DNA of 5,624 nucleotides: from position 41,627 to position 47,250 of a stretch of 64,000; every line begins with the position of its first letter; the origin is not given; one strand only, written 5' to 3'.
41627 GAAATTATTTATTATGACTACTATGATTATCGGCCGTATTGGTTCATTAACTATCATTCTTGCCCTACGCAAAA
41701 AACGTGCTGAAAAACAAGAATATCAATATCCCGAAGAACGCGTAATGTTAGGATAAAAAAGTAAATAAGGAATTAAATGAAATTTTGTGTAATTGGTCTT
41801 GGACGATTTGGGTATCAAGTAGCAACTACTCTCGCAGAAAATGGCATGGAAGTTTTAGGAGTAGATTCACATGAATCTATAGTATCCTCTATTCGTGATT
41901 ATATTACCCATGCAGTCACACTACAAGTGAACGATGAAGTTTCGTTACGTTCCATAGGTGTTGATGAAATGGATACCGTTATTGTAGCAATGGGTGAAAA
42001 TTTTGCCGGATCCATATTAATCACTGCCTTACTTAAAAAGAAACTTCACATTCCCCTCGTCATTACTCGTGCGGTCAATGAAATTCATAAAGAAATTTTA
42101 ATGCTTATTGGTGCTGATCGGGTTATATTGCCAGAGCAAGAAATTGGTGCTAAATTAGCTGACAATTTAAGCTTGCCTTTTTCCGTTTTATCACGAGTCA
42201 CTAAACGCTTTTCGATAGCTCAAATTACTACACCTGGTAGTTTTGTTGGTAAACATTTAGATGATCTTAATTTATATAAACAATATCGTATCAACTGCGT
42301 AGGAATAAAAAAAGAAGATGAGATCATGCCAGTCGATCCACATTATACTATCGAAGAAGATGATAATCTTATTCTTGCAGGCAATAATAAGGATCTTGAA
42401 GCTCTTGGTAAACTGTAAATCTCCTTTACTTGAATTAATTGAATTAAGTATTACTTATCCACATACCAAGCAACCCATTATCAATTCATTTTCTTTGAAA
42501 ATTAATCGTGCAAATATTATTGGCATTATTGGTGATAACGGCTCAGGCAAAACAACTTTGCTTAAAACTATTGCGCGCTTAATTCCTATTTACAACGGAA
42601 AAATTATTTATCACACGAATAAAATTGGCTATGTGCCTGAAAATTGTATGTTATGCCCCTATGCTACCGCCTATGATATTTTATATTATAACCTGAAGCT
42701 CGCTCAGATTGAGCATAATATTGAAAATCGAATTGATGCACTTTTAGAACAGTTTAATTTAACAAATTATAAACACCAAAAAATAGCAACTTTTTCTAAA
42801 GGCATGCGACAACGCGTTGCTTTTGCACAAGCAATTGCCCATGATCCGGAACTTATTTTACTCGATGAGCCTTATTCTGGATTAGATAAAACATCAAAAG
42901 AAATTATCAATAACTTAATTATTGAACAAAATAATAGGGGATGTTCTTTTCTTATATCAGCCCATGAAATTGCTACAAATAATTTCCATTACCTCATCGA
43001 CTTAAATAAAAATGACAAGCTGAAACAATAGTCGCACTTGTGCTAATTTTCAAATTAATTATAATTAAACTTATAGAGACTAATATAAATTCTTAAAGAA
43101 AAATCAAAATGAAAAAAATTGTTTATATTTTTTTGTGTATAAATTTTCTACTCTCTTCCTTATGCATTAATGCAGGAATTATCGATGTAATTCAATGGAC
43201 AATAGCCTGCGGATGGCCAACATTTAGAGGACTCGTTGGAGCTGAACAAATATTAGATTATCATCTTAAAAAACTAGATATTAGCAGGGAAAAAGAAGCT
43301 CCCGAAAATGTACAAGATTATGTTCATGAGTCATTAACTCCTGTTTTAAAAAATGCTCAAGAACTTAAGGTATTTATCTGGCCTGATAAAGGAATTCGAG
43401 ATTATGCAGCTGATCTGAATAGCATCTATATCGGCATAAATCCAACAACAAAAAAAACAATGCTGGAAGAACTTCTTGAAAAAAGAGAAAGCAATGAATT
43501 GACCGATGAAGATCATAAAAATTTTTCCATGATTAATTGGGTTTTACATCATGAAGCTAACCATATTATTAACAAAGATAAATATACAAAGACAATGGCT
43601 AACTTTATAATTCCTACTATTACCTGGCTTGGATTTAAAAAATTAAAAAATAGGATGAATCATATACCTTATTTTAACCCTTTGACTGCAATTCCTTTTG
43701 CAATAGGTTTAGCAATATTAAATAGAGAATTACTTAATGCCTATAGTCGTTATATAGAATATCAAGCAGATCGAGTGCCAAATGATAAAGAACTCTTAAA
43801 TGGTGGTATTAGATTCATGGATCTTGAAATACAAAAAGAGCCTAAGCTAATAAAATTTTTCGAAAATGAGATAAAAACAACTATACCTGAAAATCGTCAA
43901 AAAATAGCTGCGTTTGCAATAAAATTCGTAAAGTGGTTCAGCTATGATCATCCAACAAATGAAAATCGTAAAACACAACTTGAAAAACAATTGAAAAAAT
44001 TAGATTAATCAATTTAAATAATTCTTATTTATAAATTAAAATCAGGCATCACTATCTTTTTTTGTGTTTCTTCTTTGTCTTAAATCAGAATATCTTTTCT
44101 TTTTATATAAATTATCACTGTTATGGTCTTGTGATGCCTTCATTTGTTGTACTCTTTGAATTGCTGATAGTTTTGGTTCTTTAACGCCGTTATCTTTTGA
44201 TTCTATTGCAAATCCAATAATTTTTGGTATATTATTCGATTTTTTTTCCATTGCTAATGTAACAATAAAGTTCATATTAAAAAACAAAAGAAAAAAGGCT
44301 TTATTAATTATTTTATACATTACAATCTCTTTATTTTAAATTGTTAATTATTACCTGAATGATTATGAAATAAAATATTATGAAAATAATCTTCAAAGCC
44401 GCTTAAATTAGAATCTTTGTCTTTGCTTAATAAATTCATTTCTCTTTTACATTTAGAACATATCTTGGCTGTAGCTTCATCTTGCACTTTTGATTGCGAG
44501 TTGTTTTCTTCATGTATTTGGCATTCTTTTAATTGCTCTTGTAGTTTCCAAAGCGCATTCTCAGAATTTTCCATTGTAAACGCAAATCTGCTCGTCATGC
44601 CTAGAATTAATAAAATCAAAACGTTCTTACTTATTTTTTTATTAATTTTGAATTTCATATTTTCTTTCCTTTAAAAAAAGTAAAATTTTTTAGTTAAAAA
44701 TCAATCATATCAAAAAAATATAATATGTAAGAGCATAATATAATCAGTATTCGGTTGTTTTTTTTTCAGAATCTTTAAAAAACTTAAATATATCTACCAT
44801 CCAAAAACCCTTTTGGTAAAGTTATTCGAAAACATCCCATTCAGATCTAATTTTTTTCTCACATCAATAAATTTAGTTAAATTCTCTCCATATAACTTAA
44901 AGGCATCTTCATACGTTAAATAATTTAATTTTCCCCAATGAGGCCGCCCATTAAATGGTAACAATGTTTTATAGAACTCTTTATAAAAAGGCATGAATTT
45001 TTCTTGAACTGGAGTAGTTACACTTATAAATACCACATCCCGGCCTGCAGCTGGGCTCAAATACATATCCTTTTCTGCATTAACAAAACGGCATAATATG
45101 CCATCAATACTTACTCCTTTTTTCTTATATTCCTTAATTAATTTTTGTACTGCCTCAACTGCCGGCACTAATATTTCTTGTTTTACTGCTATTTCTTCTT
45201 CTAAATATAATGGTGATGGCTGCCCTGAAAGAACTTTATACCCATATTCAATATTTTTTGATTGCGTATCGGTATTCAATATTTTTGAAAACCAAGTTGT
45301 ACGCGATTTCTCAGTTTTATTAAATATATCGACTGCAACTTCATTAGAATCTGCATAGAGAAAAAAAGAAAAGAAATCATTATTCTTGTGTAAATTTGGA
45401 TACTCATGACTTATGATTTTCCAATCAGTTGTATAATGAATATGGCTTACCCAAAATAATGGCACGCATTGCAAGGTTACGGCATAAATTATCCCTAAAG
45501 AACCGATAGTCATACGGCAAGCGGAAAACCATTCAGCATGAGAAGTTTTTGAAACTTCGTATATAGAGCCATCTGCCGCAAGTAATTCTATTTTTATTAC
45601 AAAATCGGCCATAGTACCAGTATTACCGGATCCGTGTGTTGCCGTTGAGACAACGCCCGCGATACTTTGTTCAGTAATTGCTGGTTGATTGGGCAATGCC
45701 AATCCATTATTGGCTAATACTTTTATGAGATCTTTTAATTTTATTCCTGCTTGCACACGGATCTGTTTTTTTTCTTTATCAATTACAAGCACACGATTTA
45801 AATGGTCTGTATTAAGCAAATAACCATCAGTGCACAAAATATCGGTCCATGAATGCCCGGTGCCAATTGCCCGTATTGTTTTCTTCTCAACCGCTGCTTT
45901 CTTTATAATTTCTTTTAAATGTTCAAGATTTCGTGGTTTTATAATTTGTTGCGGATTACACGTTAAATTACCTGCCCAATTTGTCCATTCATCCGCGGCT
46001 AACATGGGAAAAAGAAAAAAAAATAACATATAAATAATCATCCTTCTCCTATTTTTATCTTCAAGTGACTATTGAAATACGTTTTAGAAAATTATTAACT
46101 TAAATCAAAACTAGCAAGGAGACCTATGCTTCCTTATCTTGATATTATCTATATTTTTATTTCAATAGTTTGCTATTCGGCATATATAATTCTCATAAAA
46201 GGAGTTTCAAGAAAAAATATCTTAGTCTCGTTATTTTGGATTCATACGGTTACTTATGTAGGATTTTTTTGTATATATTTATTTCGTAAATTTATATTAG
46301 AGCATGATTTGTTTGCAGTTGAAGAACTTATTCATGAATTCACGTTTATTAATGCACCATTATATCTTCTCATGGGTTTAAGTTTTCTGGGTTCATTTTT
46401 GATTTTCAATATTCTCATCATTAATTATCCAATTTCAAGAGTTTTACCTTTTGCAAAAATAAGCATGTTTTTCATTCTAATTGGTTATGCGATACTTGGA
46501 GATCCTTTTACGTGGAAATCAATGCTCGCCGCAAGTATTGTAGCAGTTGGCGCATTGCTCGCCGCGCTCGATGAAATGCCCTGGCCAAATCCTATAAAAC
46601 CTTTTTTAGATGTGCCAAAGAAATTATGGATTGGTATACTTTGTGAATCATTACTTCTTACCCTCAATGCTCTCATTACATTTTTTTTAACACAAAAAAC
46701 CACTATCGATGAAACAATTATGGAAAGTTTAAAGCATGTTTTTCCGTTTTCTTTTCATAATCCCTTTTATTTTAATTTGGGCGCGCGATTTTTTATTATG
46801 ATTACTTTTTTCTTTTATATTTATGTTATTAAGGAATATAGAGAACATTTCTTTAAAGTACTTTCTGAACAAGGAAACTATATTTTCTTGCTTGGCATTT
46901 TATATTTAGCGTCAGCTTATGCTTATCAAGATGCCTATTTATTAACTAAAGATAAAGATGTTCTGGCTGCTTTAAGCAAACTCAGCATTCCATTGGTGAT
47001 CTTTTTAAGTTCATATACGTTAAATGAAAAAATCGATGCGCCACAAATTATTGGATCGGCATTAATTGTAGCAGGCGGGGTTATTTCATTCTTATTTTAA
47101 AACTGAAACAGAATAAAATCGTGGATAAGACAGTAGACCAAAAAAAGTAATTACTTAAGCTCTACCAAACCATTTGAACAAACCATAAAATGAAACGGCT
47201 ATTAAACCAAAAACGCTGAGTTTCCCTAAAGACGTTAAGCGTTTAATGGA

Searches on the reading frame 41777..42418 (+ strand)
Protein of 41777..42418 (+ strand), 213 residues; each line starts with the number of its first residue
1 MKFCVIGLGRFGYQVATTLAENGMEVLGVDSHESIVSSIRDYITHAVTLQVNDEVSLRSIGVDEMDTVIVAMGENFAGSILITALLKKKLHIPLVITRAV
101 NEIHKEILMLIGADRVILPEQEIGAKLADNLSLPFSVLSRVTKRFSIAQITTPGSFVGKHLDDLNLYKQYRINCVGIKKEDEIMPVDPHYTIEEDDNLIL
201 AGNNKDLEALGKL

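Call 47: search_protein_families(library=pfam, proteins=[window:41777-42418:+], max_evalue=0.01)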
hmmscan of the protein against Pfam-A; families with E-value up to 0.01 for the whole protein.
window:41777-42418:+ (213 aa): 8 families
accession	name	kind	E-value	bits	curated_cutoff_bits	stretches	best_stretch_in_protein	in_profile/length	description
PF02254.24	TrkA_N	-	7.7e-25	87.9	23.8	1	3-119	1-116/116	TrkA-N domain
PF02080.26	TrkA_C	-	8.5e-12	45.3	27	1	152-212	8-68/71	TrkA-C domain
PF03721.20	UDPG_MGDP_dh_N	-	1.8e-05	24.9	27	1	1-42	1-42/187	UDP-glucose/GDP-mannose dehydrogenase family, NAD binding domain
PF02826.25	2-Hacid_dh_C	-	0.00029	20.7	25.1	1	2-43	38-79/178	D-isomer specific 2-hydroxyacid dehydrogenase, NAD binding domain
PF02737.24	3HCDH_N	-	0.00053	20.4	22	1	4-52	3-51/180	3-hydroxyacyl-CoA dehydrogenase, NAD binding domain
PF03446.21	NAD_binding_2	-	0.0047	17.4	21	1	3-41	2-40/161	NAD binding domain of 6-phosphogluconate dehydrogenase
PF01494.25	FAD_binding_3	-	0.0048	16.6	22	1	4-79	5-79/349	FAD binding domain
PF01210.29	NAD_Gly3P_dh_N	-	0.0066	16.9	23.1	0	3-44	2-43/158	NAD-dependent glycerol-3-phosphate dehydrogenase N-terminus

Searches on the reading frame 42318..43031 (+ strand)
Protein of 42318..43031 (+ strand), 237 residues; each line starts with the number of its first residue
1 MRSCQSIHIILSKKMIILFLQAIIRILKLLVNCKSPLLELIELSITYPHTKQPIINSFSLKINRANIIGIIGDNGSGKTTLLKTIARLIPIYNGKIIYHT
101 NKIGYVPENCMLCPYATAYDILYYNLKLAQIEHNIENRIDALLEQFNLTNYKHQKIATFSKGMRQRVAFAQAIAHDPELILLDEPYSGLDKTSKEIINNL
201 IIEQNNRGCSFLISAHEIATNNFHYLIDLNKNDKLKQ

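Call 47: search_protein_families(library=pfam, proteins=[window:42318-43031:+], max_evalue=0.01)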
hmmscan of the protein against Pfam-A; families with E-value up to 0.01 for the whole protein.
window:42318-43031:+ (237 aa): 10 families
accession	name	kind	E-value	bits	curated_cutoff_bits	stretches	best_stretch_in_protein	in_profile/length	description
PF00005.33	ABC_tran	-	1e-26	94.6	25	1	56-186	2-136/137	ABC transporter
PF13304.12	AAA_21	-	3e-10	41.1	27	2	67-88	1-22/304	AAA domain, putative AbiEii toxin, Type IV TA system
PF13401.12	AAA_22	-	2.3e-05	25.2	27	1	64-212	4-119/130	AAA domain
PF13191.12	AAA_16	-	6.4e-05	23.9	32.6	1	64-183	23-139/167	AAA ATPase domain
PF02463.25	SMC_N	-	7.6e-05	22.7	40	0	66-85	25-44/220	RecF/RecN/SMC N terminal domain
PF13476.12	AAA_23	-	0.00082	20.5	27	1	64-85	18-39/201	AAA domain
PF13555.12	AAA_29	-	0.00086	19.4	27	1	60-88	17-45/61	P-loop containing region of AAA domain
PF05729.18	NACHT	-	0.0012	19.1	26.7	0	68-88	3-23/167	NACHT domain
PF25199.1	nSTAND_NTPase5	-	0.0063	16.8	34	0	63-94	39-70/145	Novel STAND NTPase 5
PF19993.5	DO-GTPase2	-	0.0065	16.6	27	0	66-85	1-20/226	Double-GTPase 2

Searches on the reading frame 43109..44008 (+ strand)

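Call 47: search_protein_families(library=pfam, proteins=[window:43109-44008:+], max_evalue=0.01)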
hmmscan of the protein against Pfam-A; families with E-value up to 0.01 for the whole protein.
window:43109-44008:+ (299 aa): 1 family
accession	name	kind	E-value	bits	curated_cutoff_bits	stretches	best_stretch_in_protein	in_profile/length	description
PF01435.24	Peptidase_M48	-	1e-07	32.4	20.3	1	140-293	63-184/186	Peptidase family M48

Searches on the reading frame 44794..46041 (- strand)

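Call 47: search_protein_families(library=pfam, proteins=[window:44794-46041:-], max_evalue=0.01)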
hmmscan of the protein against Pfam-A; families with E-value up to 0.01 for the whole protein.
window:44794-46041:- (415 aa): 2 families
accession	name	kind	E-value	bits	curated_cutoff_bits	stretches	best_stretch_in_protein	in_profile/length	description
PF01565.28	FAD_binding_4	-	1.4e-29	103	26.4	1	30-163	1-138/139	FAD binding domain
PF04030.19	ALO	-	3.1e-28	99.6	23.1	2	260-412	106-258/258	D-arabinono-1,4-lactone oxidase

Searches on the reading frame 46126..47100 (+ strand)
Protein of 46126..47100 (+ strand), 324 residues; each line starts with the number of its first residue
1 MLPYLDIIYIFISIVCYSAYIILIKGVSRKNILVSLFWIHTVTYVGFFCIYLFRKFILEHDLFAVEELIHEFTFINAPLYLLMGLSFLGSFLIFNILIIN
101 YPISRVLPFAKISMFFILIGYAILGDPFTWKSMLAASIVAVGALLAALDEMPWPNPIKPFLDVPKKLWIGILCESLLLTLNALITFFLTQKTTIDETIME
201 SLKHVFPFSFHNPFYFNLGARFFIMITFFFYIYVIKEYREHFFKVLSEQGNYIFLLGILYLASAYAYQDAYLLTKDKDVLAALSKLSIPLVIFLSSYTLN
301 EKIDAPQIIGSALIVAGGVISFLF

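Call 47: search_protein_families(library=pfam, proteins=[window:46126-47100:+], max_evalue=0.01)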
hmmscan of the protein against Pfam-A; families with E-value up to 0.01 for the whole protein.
window:46126-47100:+ (324 aa): 1 family
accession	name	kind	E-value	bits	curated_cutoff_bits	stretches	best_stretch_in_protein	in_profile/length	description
PF00892.27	EamA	-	1.8e-07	31.9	28.2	2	215-321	31-133/135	EamA-like transporter family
